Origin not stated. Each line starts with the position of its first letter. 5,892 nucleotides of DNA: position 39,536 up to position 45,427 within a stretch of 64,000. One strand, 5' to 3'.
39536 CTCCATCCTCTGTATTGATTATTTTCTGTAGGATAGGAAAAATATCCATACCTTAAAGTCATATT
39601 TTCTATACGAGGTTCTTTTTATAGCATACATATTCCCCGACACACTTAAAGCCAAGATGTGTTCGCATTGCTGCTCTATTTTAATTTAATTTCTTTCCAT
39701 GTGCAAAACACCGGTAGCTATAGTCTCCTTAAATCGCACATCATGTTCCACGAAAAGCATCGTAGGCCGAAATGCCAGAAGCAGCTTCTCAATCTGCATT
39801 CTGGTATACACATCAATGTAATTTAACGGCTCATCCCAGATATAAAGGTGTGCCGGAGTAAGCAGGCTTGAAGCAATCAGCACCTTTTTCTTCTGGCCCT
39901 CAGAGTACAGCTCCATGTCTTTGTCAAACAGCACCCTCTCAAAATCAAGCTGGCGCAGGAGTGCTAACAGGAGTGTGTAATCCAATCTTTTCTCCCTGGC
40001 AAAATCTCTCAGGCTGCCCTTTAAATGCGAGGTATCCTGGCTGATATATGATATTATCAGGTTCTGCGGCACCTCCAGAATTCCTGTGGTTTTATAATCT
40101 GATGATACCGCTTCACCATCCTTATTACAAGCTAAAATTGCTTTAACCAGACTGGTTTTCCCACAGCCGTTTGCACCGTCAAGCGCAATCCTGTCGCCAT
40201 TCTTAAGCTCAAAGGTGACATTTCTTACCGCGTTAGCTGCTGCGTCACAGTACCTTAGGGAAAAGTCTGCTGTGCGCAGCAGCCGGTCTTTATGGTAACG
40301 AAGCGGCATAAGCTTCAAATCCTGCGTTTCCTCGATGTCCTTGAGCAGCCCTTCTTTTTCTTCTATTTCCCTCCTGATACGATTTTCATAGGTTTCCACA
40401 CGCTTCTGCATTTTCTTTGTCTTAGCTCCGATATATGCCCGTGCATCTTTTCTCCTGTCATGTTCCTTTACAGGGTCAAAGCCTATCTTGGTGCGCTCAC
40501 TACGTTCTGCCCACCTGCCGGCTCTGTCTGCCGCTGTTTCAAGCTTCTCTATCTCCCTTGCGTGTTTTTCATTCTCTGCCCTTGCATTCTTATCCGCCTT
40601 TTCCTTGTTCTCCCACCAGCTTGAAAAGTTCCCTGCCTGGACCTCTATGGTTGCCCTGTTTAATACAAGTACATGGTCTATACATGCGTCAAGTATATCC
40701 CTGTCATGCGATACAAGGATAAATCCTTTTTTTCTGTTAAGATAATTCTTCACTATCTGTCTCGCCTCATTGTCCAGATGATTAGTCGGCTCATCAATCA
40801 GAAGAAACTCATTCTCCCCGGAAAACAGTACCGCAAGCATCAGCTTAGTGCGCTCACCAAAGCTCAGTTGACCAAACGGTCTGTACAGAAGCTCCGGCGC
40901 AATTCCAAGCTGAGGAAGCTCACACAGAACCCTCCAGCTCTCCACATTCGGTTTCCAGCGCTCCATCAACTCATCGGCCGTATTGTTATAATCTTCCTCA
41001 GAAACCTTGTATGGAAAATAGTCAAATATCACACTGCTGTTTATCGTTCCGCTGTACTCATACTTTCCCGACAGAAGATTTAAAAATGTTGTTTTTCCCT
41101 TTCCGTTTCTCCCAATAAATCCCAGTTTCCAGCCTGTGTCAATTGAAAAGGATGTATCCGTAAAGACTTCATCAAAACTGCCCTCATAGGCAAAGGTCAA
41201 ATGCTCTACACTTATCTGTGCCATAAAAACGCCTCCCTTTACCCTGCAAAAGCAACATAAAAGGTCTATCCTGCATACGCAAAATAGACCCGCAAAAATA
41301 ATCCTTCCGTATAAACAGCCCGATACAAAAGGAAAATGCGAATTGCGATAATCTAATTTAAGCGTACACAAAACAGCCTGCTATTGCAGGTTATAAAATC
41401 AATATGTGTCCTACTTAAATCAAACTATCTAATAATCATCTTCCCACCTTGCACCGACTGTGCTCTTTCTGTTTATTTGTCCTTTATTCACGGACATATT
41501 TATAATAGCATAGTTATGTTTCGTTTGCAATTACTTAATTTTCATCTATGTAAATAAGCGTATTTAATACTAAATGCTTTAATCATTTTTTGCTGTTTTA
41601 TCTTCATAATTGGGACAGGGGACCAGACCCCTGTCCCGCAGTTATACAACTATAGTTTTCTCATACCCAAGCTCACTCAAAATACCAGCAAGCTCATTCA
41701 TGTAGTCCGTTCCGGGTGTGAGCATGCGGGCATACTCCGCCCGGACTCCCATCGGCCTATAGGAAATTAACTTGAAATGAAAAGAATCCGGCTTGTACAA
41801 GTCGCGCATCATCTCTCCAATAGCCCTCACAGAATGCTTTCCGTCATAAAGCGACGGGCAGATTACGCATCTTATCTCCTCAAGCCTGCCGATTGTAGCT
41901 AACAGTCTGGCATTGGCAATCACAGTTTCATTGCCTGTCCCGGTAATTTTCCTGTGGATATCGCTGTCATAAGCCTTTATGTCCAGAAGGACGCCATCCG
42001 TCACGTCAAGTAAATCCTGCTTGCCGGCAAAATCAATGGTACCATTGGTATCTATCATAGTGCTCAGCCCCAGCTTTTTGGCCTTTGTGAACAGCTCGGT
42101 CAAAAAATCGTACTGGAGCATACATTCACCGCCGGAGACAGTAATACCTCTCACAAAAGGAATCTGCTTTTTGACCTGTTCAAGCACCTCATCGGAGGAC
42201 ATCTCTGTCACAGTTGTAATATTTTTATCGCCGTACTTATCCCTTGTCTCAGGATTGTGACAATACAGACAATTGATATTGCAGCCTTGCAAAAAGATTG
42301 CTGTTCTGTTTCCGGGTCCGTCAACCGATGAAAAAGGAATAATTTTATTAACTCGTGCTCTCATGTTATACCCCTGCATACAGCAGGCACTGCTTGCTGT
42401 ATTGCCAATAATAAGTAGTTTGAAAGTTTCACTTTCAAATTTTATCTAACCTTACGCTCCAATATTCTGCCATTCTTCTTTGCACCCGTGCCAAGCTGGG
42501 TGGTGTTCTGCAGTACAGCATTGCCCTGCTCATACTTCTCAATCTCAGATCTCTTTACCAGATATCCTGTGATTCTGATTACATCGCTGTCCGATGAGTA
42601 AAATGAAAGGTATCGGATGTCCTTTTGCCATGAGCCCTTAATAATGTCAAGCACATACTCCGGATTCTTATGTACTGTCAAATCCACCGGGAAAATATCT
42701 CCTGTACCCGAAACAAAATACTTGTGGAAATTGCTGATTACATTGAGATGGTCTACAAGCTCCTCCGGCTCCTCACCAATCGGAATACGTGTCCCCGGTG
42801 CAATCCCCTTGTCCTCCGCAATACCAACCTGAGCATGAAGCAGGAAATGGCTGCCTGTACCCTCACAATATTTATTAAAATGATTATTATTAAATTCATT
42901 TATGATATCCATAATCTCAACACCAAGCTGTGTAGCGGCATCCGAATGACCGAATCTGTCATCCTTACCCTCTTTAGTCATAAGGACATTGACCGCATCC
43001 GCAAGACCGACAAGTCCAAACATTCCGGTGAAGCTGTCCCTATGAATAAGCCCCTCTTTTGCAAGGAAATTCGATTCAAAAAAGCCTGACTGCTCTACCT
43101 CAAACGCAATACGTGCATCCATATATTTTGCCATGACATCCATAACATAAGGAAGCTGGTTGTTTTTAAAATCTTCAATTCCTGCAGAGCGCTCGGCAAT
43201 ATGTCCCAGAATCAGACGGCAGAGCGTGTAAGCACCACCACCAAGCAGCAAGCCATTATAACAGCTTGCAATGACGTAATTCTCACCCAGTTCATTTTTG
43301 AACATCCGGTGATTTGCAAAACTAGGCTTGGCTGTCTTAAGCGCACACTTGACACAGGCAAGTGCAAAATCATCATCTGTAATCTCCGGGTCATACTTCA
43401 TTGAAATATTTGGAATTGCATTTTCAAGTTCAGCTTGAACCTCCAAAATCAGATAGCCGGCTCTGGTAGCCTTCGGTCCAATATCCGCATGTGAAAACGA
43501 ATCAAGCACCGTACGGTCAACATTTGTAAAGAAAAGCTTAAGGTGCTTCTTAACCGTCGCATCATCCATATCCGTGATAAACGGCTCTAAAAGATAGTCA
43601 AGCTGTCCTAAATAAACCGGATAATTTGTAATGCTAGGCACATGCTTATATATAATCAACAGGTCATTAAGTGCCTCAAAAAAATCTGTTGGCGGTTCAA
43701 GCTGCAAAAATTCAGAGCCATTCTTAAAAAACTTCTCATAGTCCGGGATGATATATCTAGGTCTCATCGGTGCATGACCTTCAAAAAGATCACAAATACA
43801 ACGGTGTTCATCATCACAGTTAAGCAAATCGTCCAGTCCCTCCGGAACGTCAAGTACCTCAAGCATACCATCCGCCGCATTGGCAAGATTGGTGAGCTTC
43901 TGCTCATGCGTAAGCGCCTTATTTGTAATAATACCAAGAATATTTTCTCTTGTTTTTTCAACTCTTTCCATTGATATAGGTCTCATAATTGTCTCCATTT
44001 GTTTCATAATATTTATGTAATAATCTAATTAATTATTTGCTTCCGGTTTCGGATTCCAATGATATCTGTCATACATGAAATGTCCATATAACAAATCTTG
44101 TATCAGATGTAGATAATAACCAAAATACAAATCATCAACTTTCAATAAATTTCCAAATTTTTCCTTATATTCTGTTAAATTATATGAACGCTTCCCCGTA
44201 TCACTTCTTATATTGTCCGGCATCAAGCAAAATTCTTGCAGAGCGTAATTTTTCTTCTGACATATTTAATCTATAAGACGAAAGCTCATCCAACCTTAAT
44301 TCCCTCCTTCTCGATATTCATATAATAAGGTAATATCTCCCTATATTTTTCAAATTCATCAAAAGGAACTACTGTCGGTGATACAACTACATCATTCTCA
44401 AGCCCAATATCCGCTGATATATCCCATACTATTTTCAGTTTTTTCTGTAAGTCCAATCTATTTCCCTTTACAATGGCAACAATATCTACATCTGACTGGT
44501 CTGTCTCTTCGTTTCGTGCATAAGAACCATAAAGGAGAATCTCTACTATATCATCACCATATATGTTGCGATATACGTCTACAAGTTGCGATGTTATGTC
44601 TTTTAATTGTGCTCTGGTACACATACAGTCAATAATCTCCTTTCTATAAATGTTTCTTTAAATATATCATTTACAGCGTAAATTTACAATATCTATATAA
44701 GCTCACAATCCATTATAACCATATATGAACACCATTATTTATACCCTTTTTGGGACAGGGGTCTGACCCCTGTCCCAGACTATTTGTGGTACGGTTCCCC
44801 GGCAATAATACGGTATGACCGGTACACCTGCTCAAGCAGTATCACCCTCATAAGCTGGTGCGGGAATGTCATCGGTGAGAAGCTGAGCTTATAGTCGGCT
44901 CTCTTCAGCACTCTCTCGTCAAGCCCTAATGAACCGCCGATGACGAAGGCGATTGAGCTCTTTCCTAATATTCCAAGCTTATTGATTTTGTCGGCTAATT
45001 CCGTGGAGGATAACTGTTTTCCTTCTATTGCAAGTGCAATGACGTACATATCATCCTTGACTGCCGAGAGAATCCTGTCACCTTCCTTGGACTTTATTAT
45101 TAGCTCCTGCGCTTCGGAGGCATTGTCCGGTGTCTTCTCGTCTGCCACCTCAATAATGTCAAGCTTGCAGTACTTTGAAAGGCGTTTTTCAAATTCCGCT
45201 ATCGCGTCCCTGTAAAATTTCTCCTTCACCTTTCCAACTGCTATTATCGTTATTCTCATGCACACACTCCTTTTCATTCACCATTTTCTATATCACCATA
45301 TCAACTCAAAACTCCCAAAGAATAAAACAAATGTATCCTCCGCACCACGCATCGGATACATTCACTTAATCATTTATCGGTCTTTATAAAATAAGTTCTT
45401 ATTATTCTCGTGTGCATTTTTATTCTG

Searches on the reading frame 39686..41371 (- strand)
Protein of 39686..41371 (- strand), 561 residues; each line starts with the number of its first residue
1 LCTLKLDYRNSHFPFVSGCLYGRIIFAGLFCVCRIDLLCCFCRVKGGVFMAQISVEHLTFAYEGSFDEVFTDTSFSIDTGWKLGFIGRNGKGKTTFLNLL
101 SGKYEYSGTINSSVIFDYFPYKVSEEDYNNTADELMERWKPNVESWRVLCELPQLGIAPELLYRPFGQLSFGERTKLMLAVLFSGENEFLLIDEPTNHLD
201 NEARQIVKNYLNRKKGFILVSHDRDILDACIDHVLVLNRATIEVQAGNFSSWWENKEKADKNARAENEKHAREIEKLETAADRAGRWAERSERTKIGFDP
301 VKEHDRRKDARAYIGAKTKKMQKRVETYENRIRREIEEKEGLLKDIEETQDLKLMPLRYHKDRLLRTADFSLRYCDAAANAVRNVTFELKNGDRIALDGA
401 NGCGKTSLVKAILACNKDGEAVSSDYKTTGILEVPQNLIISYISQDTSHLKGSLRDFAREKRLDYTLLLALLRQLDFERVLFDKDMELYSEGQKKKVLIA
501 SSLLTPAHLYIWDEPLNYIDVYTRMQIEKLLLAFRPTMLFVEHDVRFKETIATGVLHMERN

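Call 9: search_protein_families(library=pfam, proteins=[window:39686-41371:-])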
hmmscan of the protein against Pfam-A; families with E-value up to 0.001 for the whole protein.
window:39686-41371:- (561 aa): 7 families
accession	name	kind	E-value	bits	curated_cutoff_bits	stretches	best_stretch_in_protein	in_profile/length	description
PF00005.33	ABC_tran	-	3.6e-37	128.4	25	2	383-517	2-137/137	ABC transporter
PF13304.12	AAA_21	-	2.9e-10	41.1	27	0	163-222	232-298/304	AAA domain, putative AbiEii toxin, Type IV TA system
PF02463.25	SMC_N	-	1.6e-08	34.7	40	1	152-230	127-205/220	RecF/RecN/SMC N terminal domain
PF12848.13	ABC_tran_Xtn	-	3.8e-05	24.1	25.9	1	238-294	4-60/85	ABC transporter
PF02367.23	TsaE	-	6.2e-05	23.4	26.6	0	382-424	11-53/128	Threonylcarbamoyl adenosine biosynthesis protein TsaE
PF05729.18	NACHT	-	0.00016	22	26.7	0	394-419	2-27/167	NACHT domain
PF13555.12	AAA_29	-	0.0002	21.5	27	0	385-414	15-44/61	P-loop containing region of AAA domain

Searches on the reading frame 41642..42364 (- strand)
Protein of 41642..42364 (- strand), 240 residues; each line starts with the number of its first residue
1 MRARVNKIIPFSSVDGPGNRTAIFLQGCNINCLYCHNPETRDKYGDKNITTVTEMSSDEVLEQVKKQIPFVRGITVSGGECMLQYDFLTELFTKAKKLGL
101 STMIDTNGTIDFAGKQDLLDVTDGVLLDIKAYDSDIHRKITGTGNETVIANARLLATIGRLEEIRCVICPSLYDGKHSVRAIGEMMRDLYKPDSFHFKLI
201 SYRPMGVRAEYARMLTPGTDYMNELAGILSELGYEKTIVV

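Call 9: search_protein_families(library=pfam, proteins=[window:41642-42364:-])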
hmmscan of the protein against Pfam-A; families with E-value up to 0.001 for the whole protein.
window:41642-42364:- (240 aa): 2 families
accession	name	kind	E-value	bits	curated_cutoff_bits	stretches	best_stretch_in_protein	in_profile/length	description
PF04055.27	Radical_SAM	-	2.2e-18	67.4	29.5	1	23-159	2-140/166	Radical SAM superfamily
PF13353.11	Fer4_12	-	4.5e-17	63.1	22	1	14-134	1-120/137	4Fe-4S single cluster domain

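Call 34: find_encoding_contigs(protein=window:41642-42364:-, flank=10000, max_places=10)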
Protein window:41642-42364:- (240 aa): 23 contigs read that carry it; 7 places shown.
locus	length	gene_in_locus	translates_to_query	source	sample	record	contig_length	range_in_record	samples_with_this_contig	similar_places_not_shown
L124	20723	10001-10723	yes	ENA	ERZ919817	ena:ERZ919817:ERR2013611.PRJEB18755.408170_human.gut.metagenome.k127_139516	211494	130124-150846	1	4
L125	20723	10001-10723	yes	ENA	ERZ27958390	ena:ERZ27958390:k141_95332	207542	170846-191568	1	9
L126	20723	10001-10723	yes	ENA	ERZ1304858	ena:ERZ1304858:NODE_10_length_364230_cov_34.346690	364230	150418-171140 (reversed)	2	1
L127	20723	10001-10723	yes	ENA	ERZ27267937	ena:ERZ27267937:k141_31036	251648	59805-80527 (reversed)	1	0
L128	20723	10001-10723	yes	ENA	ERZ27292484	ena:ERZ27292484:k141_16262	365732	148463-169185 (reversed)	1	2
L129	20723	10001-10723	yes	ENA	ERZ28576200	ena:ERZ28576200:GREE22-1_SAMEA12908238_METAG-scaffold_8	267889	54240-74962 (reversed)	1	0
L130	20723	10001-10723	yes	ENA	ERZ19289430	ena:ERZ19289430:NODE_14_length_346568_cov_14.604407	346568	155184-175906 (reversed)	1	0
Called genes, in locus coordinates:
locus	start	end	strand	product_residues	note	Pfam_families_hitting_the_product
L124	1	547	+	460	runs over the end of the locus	PF14691:Fer4_20, PF00890:FAD_binding_2 (faint), PF01262:AlaDh_PNT_C (faint), PF07992:Pyr_redox_2, PF12831:FAD_oxidored (faint), PF13450:NAD_binding_8 (weak), PF13738:Pyr_redox_3 (weak), PF00070:Pyr_redox, +1 more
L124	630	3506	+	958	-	PF00497:SBP_bac_3 (faint), PF00990:GGDEF, PF00563:EAL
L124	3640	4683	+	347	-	PF05343:Peptidase_M42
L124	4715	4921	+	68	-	-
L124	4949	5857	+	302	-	PF00126:HTH_1, PF03466:LysR_substrate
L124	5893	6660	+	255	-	-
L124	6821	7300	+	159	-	PF02590:SPOUT_MTase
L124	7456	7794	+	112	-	PF01909:NTP_transf_2, PF18765:Polbeta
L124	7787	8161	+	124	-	PF05168:HEPN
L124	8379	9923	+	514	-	PF11230:YjjI-like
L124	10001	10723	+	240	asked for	PF13353:Fer4_12, PF04055:Radical_SAM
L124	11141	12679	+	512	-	PF00005:ABC_tran, PF02463:SMC_N (faint), PF13304:AAA_21 (faint), PF00005:ABC_tran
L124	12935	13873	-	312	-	PF04018:VCA0040-like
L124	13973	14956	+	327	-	PF19568:Spore_III_AA, PF00437:T2SSE (weak)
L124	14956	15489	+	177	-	PF09548:Spore_III_AB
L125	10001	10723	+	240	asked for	PF13353:Fer4_12, PF04055:Radical_SAM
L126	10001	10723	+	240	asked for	PF13353:Fer4_12, PF04055:Radical_SAM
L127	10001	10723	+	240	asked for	PF13353:Fer4_12, PF04055:Radical_SAM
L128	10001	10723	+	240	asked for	PF13353:Fer4_12, PF04055:Radical_SAM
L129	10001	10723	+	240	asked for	PF13353:Fer4_12, PF04055:Radical_SAM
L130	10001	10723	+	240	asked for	PF13353:Fer4_12, PF04055:Radical_SAM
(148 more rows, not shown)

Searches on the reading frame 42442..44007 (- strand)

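Call 9: search_protein_families(library=pfam, proteins=[window:42442-44007:-])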
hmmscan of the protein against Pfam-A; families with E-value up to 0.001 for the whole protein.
window:42442-44007:- (521 aa): 3 families
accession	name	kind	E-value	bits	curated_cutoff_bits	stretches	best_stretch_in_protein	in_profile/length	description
PF11230.13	YjjI-like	-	7.4e-225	747.3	23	1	32-521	1-485/485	Glycyl radical enzyme YjjI-like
PF13597.11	NRDD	-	3.7e-05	23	26.2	1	206-468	216-503/562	Anaerobic ribonucleoside-triphosphate reductase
PF02901.20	PFL-like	-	0.00028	20.1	24.3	0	180-257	352-438/647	Pyruvate formate lyase-like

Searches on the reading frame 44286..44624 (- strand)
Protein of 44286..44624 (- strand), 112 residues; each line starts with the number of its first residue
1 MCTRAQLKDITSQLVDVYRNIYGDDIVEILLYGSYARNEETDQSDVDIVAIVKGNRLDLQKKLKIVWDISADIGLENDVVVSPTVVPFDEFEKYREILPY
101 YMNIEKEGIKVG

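Call 9: search_protein_families(library=pfam, proteins=[window:44286-44624:-])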
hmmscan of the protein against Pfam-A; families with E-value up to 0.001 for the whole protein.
window:44286-44624:- (112 aa): 2 families
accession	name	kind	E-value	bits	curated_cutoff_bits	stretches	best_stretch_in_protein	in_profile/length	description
PF01909.29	NTP_transf_2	-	1.9e-09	38.2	21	1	22-109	12-91/93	Nucleotidyltransferase domain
PF18765.7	Polbeta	-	1e-08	35.7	26.9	1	24-80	11-67/93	Polymerase beta, Nucleotidyltransferase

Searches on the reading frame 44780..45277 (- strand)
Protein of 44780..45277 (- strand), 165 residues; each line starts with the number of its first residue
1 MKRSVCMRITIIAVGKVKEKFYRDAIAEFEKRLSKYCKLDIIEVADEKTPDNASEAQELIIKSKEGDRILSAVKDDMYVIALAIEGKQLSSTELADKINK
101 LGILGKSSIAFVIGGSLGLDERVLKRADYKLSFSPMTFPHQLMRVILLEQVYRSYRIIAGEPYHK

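Call 9: search_protein_families(library=pfam, proteins=[window:44780-45277:-])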
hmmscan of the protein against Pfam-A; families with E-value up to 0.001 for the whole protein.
window:44780-45277:- (165 aa): 1 family
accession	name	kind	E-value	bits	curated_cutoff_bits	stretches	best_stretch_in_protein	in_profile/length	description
PF02590.22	SPOUT_MTase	-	6.5e-60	202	27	1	7-164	1-154/154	Predicted SPOUT methyltransferase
